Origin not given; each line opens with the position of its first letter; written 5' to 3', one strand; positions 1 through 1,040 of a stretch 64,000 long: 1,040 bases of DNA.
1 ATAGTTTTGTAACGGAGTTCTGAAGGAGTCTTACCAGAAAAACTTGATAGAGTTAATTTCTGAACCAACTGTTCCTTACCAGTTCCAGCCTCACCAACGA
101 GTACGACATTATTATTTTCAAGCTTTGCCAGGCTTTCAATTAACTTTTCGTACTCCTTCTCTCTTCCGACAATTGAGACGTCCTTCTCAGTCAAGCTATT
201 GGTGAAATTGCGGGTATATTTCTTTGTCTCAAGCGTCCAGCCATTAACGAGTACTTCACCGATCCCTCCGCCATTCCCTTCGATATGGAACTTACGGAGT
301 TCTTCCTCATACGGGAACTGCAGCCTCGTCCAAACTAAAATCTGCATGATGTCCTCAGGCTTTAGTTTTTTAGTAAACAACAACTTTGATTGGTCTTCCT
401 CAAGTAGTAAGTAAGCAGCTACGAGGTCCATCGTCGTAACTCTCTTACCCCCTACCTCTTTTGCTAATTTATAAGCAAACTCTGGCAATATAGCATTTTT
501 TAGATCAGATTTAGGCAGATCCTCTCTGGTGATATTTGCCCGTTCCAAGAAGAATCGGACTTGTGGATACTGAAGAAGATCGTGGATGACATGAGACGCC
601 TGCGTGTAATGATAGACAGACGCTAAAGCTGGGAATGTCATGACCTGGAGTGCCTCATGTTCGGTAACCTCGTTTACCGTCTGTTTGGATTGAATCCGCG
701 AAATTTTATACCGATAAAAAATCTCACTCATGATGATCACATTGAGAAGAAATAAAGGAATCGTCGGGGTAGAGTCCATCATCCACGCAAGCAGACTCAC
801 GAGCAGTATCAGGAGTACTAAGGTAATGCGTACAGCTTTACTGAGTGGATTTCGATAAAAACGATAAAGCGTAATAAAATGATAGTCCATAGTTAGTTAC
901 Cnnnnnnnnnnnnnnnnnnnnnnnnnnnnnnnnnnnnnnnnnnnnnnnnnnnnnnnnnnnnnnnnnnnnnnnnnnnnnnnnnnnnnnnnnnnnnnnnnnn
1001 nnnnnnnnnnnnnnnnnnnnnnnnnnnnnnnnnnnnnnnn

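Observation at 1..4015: Clp module: ClpC/ClpB-family ATPase without ClpP-docking loop, followed by a small membrane protein and a membrane-anchored Clp-N/AAA+ paralog with a Walker A lacking the catalytic Ser/Thr (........)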

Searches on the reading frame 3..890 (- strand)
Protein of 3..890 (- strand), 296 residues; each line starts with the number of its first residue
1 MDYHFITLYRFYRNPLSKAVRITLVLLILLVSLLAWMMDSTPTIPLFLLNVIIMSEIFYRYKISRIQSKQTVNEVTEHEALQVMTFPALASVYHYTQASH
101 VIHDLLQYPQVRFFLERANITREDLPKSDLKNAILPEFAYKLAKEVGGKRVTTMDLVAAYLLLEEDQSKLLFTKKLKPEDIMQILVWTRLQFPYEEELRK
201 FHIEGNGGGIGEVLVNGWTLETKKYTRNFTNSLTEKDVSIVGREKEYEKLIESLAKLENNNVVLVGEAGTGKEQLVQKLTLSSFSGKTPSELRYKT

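Call 7: search_protein_families(library=pfam, proteins=[window:3-890:-], max_evalue=0.01)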
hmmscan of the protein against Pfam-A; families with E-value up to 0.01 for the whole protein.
window:3-890:- (296 aa): 2 families
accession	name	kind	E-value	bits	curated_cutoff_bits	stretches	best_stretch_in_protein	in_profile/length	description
PF13191.12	AAA_16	-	0.0041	18.1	32.6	1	240-279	2-44/167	AAA ATPase domain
PF00158.32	Sigma54_activat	-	0.0089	16.2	20.2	0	241-282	2-45/168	Sigma-54 interaction domain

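Call 8: search_protein_families(library=ncbifam, proteins=[window:3-890:-], max_evalue=0.01)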
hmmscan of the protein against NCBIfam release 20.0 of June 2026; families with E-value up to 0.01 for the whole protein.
window:3-890:- (296 aa): 9 families
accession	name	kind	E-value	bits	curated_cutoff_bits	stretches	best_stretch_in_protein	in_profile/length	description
TIGR03345.1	VI_ClpV1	equivalog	7.3e-10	37.8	884.95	1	140-293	88-242/852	type VI secretion system ATPase TssH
TIGR02639.1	ClpA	equivalog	8.6e-10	37.5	993.15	1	137-293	87-240/734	ATP-dependent Clp protease ATP-binding subunit ClpA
NF033606.1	heat_AAA_ClpK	exception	2.1e-09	35.8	1900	1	211-295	254-339/949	heat shock survival AAA family ATPase ClpK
NF033607.0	disagg_AAA_ClpG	exception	1.1e-08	33.6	1900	1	203-295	225-318/932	AAA family protein disaggregase ClpG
TIGR03346.1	chaperone_ClpB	equivalog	1.6e-07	30.1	1232.1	1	223-295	157-230/853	ATP-dependent chaperone ClpB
NF008118.0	PRK10865.1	equivalog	2.2e-05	22.6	1417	1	223-294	162-234/857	ATP-dependent chaperone ClpB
NF008263.0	PRK11034.1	equivalog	3.7e-05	21.8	1350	1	239-289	187-237/758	ATP-dependent Clp protease ATP-binding subunit ClpA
NF038308.1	RNA_repair_RtcR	equivalog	0.0021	17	650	1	224-278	166-223/530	RNA repair transcriptional activator RtcR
TIGR02928.1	TIGR02928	subfamily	0.0039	16.1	181.3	0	237-280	15-61/366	orc1/cdc6 family replication initiation protein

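Call 10: find_homologous_proteins(query=window:3-890:-)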
Query window:3-890:- (296 aa): 10 proteins with E <= 0.001 among 2889 candidates.
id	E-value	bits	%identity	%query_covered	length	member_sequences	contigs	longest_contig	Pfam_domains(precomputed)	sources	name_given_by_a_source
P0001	1.3e-6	46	38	24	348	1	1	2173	PF02861.26,PF05198.22,PF00004.36,PF23569.2,PF13191.13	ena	-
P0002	1.6e-6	46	28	54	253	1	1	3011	PF02861.26,PF23569.2,PF13191.13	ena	-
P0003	1.9e-5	42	27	37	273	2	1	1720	PF02861.26,PF23569.2,PF13191.13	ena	-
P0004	2.6e-5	42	37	24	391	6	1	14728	PF02861.26,PF00004.36,PF23569.2,PF05621.18,PF13191.13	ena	-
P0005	1.2e-4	40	36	24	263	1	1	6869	PF02861.26,PF23569.2,PF13191.13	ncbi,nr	ncbi:type VI secretion system ATPase TssH, partial [Patescibacteria group bacterium]|nr:type VI secr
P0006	1.2e-4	40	35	26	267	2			PF00004.36,PF23569.2,PF17871.8,PF01637.25,PF05621.18,PF13191.13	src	-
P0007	2.7e-4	39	36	24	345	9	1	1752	PF02861.26,PF00004.36,PF23569.2,PF05621.18,PF13191.13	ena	-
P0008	3.9e-4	38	36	24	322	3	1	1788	PF02861.26,PF00004.36,PF23569.2,PF13191.13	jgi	-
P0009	4.1e-4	38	34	24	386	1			PF02861.26,PF00004.36,PF13401.13,PF23569.2,PF17871.8,PF05621.18,PF13191.13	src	-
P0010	8.0e-4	37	36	24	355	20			PF02861.26,PF00004.36,PF23569.2,PF13191.13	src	-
